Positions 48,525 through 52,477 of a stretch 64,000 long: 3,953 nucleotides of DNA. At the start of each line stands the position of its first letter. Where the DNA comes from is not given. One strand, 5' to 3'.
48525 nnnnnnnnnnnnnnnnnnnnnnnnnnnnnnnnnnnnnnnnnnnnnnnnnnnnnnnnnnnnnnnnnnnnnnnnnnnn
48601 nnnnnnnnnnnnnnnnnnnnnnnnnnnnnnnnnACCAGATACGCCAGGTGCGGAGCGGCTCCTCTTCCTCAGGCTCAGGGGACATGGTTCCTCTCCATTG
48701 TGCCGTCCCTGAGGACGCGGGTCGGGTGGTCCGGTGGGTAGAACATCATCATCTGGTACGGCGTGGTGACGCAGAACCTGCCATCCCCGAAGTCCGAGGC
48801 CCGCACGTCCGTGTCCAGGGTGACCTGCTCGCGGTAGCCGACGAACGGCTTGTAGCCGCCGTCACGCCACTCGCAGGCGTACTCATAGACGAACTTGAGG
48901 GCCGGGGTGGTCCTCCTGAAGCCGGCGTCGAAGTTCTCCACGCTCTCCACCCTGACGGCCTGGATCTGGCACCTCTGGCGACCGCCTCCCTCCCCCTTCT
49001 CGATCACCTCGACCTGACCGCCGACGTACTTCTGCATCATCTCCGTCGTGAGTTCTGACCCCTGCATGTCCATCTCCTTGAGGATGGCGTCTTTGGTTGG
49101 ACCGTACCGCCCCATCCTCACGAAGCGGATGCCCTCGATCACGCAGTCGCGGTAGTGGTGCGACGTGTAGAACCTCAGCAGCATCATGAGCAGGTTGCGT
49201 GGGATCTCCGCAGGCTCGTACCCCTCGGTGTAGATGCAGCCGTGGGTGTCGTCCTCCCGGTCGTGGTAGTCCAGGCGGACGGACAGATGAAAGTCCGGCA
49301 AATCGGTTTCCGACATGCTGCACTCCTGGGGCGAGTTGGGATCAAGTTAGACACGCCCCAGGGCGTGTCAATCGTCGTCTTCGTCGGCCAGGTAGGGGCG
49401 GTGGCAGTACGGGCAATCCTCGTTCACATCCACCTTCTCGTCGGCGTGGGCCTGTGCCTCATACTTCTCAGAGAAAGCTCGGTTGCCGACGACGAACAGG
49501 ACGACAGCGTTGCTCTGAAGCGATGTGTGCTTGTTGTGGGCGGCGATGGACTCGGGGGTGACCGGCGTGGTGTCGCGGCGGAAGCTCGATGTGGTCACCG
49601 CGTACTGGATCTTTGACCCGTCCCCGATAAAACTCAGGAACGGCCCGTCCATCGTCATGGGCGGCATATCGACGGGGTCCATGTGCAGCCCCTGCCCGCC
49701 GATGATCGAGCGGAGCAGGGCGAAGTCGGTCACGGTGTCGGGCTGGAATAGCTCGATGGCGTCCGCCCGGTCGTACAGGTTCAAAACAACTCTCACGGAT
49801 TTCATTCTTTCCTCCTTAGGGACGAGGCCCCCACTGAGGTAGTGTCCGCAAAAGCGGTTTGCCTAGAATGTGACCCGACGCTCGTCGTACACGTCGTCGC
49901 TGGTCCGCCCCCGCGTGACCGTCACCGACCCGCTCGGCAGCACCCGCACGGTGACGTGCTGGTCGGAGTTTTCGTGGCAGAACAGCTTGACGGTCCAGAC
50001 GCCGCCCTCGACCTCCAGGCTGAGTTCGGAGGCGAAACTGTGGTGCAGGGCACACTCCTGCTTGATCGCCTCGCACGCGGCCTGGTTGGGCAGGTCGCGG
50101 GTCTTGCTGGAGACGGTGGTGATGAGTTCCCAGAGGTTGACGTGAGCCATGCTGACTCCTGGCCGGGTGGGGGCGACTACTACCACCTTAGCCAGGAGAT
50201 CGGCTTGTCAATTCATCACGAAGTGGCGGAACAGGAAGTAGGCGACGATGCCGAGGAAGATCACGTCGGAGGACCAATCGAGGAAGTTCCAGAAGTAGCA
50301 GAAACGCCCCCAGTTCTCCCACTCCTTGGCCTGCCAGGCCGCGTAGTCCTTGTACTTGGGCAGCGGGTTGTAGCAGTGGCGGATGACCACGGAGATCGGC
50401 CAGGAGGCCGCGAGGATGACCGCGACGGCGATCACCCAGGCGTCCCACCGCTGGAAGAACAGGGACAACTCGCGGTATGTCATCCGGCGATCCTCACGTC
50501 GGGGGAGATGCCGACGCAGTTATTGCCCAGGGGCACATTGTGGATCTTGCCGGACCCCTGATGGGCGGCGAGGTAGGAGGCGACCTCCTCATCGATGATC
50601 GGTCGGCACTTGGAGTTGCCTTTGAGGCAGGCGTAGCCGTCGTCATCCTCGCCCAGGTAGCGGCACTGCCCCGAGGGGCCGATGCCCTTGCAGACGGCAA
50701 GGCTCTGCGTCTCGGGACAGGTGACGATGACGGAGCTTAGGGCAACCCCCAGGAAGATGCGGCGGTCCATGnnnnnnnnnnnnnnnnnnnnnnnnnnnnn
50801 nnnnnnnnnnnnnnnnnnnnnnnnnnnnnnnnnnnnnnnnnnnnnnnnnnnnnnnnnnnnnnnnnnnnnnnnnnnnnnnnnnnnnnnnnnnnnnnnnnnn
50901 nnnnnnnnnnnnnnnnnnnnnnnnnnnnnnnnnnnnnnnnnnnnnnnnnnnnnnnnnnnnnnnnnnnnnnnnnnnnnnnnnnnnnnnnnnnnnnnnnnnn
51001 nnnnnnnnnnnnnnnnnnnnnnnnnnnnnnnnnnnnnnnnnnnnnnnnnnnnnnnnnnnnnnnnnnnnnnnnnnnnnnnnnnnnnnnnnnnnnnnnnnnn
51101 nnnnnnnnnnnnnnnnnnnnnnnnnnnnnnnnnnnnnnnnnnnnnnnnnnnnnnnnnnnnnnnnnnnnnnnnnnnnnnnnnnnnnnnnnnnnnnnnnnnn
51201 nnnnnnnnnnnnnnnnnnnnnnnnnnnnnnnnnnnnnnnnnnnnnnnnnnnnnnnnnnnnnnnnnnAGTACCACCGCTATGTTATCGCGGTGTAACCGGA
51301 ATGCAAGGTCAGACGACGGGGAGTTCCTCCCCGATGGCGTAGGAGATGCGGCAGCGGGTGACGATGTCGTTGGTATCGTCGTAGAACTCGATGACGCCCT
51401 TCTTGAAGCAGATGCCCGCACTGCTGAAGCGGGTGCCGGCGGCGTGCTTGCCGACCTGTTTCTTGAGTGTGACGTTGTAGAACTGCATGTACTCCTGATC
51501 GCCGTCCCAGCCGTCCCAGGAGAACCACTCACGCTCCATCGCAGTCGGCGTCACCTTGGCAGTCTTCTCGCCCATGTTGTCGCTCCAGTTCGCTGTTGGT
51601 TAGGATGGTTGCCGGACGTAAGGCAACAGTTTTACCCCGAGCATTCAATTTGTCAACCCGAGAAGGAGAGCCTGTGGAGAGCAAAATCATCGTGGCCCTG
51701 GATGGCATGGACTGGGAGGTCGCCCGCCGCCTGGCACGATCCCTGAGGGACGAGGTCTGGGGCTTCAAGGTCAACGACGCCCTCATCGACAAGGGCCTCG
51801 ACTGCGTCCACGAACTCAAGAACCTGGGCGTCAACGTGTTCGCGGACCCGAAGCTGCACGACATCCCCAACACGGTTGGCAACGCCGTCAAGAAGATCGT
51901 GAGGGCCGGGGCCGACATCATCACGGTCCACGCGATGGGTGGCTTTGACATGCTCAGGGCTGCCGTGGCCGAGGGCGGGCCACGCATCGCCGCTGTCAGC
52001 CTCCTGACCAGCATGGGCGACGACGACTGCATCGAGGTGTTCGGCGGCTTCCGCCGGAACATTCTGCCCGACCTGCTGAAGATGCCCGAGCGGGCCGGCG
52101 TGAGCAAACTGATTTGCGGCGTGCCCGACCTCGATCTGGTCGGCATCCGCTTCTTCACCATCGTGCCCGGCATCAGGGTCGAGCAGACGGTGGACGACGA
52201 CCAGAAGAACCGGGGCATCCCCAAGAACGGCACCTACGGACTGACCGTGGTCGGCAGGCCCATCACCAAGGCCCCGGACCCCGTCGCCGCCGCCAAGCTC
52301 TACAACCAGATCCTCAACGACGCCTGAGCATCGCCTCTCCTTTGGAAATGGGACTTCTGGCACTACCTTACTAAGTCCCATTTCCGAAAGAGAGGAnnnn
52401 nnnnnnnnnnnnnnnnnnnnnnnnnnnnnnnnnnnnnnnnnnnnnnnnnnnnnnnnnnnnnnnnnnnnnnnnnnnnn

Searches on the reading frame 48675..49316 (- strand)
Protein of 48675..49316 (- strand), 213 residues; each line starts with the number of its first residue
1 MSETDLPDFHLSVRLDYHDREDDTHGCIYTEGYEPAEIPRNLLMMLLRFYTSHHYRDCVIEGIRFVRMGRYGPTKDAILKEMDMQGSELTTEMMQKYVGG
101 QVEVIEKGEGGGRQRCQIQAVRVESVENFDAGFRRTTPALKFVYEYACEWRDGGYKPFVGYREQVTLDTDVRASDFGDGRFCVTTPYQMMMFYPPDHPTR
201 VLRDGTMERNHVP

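Call 23: find_encoding_contigs(protein=window:48675-49316:-, flank=7000, max_places=2)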
Protein window:48675-49316:- (213 aa): 1 contig read that carries it; 1 place shown.
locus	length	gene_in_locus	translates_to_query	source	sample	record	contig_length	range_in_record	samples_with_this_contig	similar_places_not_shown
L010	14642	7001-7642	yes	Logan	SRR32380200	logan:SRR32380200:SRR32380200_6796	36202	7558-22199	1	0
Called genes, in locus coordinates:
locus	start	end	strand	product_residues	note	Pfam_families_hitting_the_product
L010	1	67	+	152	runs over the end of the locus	-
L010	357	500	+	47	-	-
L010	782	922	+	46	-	-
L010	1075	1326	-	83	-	-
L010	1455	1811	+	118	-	-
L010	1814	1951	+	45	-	-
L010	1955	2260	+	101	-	-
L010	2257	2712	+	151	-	-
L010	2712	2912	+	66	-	-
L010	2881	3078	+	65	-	-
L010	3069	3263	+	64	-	-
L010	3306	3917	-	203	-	-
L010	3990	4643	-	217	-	PF00215:OMPdecase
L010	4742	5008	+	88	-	-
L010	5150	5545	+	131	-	-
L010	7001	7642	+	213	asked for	-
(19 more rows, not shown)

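Call 80: search_protein_families(library=phrogs, proteins=[window:48675-49316:-], max_evalue=0.001)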
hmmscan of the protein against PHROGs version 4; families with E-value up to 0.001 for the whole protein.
window:48675-49316:- (213 aa): 0 families

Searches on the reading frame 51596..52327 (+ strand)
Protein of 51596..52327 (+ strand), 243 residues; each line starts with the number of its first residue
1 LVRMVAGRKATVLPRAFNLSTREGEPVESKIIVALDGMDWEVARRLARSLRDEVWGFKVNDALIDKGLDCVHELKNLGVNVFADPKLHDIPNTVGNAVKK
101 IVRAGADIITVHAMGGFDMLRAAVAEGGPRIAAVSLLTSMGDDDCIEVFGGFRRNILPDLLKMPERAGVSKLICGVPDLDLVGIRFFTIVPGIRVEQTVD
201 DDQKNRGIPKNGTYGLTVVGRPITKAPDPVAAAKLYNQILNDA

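Call 15: find_encoding_contigs(protein=window:51596-52327:+, flank=10000, max_places=2)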
Protein window:51596-52327:+ (243 aa): no gene with exactly this product is on record in the collection.

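Call 18: search_protein_families(library=pfam, proteins=[window:51596-52327:+], max_evalue=0.01)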
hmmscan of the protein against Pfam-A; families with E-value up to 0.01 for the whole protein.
window:51596-52327:+ (243 aa): 1 family
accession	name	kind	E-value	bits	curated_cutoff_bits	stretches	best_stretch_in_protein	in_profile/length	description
PF00215.30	OMPdecase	-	2.1e-37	129.6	27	1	30-235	2-220/221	Orotidine 5'-phosphate decarboxylase / HUMPS family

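Call 19: search_protein_families(library=phrogs, proteins=[window:51596-52327:+], max_evalue=0.01)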
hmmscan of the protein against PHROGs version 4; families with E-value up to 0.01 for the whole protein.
window:51596-52327:+ (243 aa): 0 families

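Call 35: find_homologous_proteins(query=window:51674-52327:+, max_evalue=1e-8)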
Query window:51674-52327:+ (217 aa): 3415 proteins with E <= 1e-8 among 5639 candidates; the best 120 are listed.
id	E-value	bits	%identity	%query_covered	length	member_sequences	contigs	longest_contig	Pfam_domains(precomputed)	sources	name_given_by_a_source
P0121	3.5e-139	479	100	100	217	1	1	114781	PF00215.31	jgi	-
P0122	6.3e-93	328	69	100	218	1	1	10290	PF00215.31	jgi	jgi:orotidine-5'-phosphate decarboxylase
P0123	4.7e-85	302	66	98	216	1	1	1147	PF00215.31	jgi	-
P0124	1.5e-52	196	49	99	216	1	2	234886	PF00215.31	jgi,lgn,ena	-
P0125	9.5e-47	177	47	99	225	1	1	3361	PF00215.31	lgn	-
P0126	5.3e-46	175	48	98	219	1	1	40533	PF00215.31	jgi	jgi:orotidine-5'-phosphate decarboxylase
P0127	1.1e-45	174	47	99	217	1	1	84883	PF00215.31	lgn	-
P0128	1.3e-45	173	48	97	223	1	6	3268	PF00215.31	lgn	-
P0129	2.6e-45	172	45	100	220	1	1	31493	PF00215.31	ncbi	-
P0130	3.1e-45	172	45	98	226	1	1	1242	PF00215.31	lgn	-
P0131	5.3e-45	171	44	99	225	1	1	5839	PF00215.31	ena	-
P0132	6.5e-45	171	43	98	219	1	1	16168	PF00215.31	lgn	-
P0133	8.5e-45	171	46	99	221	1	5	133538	PF00215.31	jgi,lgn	-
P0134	1.3e-44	170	45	98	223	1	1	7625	PF00215.31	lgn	-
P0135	1.7e-44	170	48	99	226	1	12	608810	PF00215.31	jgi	jgi:orotidine-5'-phosphate decarboxylase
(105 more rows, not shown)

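Call 36: search_protein_families(library=ncbifam, proteins=[window:51674-52327:+], max_evalue=0.001)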
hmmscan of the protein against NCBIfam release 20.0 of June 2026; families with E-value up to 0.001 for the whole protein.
window:51674-52327:+ (217 aa): 4 families
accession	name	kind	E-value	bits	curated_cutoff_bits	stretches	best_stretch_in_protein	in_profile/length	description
NF001273.0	PRK00230.1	equivalog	4.4e-37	127.7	193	1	2-211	4-226/233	orotidine-5'-phosphate decarboxylase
TIGR01740.1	pyrF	equivalog_domain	2.1e-31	109.3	92.3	1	6-210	2-215/216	orotidine-5'-phosphate decarboxylase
NF010386.0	PRK13813.1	equivalog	8.4e-31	107.2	208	1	2-213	4-212/216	orotidine 5'-phosphate decarboxylase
TIGR03128.2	RuMP_HxlA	equivalog_domain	1.2e-06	28.3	200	1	7-100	3-96/205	3-hexulose-6-phosphate synthase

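Call 37: find_encoding_contigs(protein=P0124, flank=10000, max_places=2)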
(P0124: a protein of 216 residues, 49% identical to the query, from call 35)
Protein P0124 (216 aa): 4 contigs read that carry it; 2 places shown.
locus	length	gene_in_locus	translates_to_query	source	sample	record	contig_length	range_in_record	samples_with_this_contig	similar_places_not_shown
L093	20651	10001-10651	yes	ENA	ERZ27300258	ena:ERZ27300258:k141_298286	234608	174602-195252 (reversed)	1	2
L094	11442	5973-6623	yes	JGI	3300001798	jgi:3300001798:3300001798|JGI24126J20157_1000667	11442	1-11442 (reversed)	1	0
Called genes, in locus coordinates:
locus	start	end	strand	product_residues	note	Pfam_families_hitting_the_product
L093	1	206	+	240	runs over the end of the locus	PF24729:Acb2_Tad1_hairpin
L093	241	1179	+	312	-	-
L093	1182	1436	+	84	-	-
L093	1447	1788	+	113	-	-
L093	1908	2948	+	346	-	-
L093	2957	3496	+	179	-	-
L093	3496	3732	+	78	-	-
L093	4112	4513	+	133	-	PF00166:Cpn10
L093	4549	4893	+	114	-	-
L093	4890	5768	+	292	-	-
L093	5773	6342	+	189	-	PF00156:Pribosyltran (faint)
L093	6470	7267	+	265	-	PF00656:Peptidase_C14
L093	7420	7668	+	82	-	-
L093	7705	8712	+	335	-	PF03690:MYG1_exonuc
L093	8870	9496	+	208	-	-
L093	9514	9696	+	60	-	-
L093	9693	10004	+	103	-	-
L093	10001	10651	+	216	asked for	PF00215:OMPdecase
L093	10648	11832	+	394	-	-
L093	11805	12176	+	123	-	-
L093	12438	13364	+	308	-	-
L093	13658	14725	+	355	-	-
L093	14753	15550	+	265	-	PF13469:Sulfotransfer_3 (faint)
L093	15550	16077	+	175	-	-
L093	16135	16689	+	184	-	-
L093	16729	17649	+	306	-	PF00535:Glycos_transf_2 (faint)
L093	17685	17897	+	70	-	PF26355:HTH_VMAP-M9 (weak), PF00196:GerE, PF04545:Sigma70_r4, PF08281:Sigma70_r4_2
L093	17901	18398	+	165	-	-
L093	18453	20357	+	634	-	-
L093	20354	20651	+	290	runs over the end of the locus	PF01180:DHO_dh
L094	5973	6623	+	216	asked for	PF00215:OMPdecase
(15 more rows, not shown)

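Call 38: find_encoding_contigs(protein=P0122, flank=10000, max_places=2)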
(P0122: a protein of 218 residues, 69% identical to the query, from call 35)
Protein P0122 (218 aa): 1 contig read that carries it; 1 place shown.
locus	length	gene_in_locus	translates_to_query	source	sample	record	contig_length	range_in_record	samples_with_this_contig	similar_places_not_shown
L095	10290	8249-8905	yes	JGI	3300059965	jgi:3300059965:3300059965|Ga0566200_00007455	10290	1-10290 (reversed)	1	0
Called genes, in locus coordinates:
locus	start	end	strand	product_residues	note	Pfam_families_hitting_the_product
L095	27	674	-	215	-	-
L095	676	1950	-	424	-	-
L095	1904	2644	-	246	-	PF02348:CTP_transf_3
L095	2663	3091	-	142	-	-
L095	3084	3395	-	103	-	-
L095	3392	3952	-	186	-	-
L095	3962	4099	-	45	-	-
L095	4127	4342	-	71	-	-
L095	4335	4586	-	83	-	PF04957:RMF (weak)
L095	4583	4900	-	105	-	-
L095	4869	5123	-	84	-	-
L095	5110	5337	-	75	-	-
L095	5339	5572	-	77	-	-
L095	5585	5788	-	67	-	-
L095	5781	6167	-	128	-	-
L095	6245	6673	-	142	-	-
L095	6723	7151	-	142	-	-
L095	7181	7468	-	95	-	-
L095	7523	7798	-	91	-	-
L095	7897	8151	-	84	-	-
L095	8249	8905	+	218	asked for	PF00215:OMPdecase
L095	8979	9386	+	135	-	-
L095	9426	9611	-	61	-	-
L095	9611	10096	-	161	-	-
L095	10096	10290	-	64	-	?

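Call 42: search_dna_similar(query=window:51674-52327:+, collection=phages, mode=protein, max_rows=30, max_evalue=0.00001)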
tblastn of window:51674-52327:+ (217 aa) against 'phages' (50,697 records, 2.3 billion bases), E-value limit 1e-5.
Records with a match: 11; places in all: 11; records where one place covers at least 80% of the query: 11.
Best place of each record, by identity: <60% 11.
By first word of the organism name: Listeria 5; Staphylococcus 2; Acinetobacter 2; Enterococcus 1; Klebsiella 1.
By host as written in the record: Listeria monocytogenes 5; - 2; Enterococcus faecalis 1; Staphylococcus pseudintermedius 1; Staphylococcus aureus 1; Klebsiella pneumoniae ST16-OXA48 1.
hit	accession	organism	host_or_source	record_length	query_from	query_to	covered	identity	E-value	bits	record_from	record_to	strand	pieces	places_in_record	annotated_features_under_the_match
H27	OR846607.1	Enterococcus phage Efs 1-1-1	Enterococcus faecalis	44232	1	216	100%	34.0%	1e-17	87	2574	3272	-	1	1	record has no annotation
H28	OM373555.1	Staphylococcus phage vB_SpsX-DS7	Staphylococcus pseudintermedius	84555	1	213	98%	32.9%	5e-20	93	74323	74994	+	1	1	record has no annotation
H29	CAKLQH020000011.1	Acinetobacter phage MD-2021a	not known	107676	5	208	94%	33.5%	1e-19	92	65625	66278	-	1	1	pyrF: orotidine 5'-phosphate decarboxylase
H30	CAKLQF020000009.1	Acinetobacter phage MD-2021a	not known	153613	5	208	94%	33.5%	1e-19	92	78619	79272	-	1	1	pyrF: orotidine 5'-phosphate decarboxylase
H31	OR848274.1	Listeria phage LM 4-14-1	Listeria monocytogenes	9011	3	216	99%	31.9%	9e-22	98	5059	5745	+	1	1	record has no annotation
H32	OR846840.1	Listeria phage LM 4-11-1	Listeria monocytogenes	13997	3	216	99%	31.9%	1e-21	98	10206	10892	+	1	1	record has no annotation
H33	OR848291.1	Listeria phage LM 4-14-1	Listeria monocytogenes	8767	3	216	99%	31.5%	9e-21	96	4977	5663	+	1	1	record has no annotation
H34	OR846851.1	Listeria phage LM 4-11-1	Listeria monocytogenes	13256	3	216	99%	31.5%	9e-21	96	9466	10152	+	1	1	record has no annotation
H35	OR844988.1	Staphylococcus phage SA 1306 Kay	Staphylococcus aureus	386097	6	213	96%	32.1%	7e-19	90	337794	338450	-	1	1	record has no annotation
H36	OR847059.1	Listeria phage LM 4-11-1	Listeria monocytogenes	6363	1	208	96%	32.0%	3e-20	94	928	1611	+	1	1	record has no annotation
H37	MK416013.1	Klebsiella phage ST16-OXA48phi5.1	Klebsiella pneumoniae ST16-OXA48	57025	41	214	80%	29.8%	4e-13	73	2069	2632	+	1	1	orotidine 5'-phosphate decarboxylase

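Call 58: search_solved_structures(query=window:51674-52327:+, max_evalue=1e-10, show_alignments=2)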
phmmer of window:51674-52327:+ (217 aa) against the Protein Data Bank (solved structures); distinct sequences matched with E-value up to 1e-10: 14.
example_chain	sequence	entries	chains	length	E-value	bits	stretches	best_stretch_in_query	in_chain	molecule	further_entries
3tfx_A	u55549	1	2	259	2.1e-23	86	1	2-209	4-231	Orotidine 5'-phosphate decarboxylase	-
1dbt_A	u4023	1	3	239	6.2e-21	77.9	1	6-209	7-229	OROTIDINE 5'-PHOSPHATE DECARBOXYLASE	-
27hh_A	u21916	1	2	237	3.4e-20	75.5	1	1-209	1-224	Orotidine 5'-phosphate decarboxylase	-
3ru6_A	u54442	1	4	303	2.6e-19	72.6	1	4-213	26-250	Orotidine 5'-phosphate decarboxylase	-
3tr2_A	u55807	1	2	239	1.2e-18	70.5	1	3-209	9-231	Orotidine 5'-phosphate decarboxylase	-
1eix_A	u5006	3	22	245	3.5e-18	68.9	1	5-214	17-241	OROTIDINE 5'-MONOPHOSPHATE DECARBOXYLASE | OROTIDINE 5'-PHOSPHATE DECARBOXYLASE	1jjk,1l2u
2yyt_A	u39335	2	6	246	5.2e-18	68.3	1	3-206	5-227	Orotidine 5'-phosphate decarboxylase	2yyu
3ldv_A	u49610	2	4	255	1.4e-17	67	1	3-208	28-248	Orotidine 5'-phosphate decarboxylase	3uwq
8cso_A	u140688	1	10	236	2.7e-17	66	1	41-214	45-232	Orotidine 5'-phosphate decarboxylase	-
8dop_A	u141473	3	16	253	3e-17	65.9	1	3-215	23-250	2,3-diketo-5-methylthiopentyl-1-phosphate enolase-phosphatase | Orotidine 5'-phosphate decarboxylase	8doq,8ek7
2cz5_A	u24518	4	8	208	2.8e-14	56.1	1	5-212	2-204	Orotidine 5'-phosphate decarboxylase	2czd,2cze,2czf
3nqd_A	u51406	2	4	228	3.3e-11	46.1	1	3-119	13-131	Orotidine 5'-phosphate decarboxylase | Orotidine 5'-monophosphate decarboxylase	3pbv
3lld_A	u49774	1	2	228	4.8e-11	45.6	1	3-123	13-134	Orotidine 5'-phosphate decarboxylase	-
3nq7_A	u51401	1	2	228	9.7e-11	44.6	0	3-119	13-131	Orotidine 5'-phosphate decarboxylase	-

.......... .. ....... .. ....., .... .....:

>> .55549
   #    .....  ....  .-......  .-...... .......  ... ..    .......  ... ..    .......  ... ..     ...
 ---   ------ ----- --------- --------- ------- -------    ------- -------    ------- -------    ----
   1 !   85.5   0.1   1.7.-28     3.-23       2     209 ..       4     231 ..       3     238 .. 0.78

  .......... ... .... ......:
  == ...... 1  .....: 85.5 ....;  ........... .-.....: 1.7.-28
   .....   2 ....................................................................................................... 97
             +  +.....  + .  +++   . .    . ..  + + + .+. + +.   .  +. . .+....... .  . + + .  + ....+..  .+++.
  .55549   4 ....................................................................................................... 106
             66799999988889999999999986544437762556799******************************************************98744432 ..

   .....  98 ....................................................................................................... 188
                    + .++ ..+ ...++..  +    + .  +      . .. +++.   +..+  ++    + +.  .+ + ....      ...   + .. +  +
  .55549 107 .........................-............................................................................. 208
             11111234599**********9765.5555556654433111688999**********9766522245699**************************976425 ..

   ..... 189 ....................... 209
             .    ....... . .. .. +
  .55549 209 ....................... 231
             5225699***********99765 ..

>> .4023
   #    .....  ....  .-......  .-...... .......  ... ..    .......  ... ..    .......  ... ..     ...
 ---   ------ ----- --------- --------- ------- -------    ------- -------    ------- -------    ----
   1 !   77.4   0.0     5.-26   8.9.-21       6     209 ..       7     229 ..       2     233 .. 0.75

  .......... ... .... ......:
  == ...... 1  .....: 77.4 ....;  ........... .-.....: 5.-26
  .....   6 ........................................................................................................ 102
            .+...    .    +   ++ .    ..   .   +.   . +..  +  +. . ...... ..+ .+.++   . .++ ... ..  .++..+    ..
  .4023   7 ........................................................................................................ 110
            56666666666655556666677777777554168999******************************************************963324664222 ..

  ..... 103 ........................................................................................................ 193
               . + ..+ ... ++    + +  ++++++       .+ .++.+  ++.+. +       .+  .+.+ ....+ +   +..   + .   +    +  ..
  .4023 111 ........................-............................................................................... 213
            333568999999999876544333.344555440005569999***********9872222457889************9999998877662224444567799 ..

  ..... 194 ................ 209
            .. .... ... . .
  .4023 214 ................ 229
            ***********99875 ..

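Call 60: search_protein_families(library=ncbifam, proteins=[L093:5773-6342:+], max_evalue=0.00001)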
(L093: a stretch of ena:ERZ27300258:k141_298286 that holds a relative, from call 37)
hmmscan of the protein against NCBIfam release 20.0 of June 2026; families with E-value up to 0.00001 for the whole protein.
L093:5773-6342:+ (189 aa): 5 families
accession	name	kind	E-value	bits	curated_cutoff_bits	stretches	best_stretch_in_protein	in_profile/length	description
TIGR00336.1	pyrE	equivalog_domain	5.1e-27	94.7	106.8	1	5-166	3-160/173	orotate phosphoribosyltransferase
NF010382.0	PRK13809.1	equivalog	3.1e-12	46.3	208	1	2-169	14-172/210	orotate phosphoribosyltransferase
TIGR01367.1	pyrE_Therm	equivalog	9.4e-12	44.9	150.25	1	2-159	2-149/187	orotate phosphoribosyltransferase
NF004034.0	PRK05500.1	equivalog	4e-10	38.9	656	1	12-165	301-443/478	bifunctional orotidine-5'-phosphate decarboxylase/orotate phosphoribosyltransferase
NF001729.0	PRK00455.1-3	equivalog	1.5e-06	27.8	245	1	15-152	33-163/231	orotate phosphoribosyltransferase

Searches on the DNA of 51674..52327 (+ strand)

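Call 77: search_dna_similar(query=L093:1-20651:+, collection=phages, mode=near, max_rows=8)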
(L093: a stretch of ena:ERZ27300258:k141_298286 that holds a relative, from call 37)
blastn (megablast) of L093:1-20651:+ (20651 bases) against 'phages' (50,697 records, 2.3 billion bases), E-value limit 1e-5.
No match.
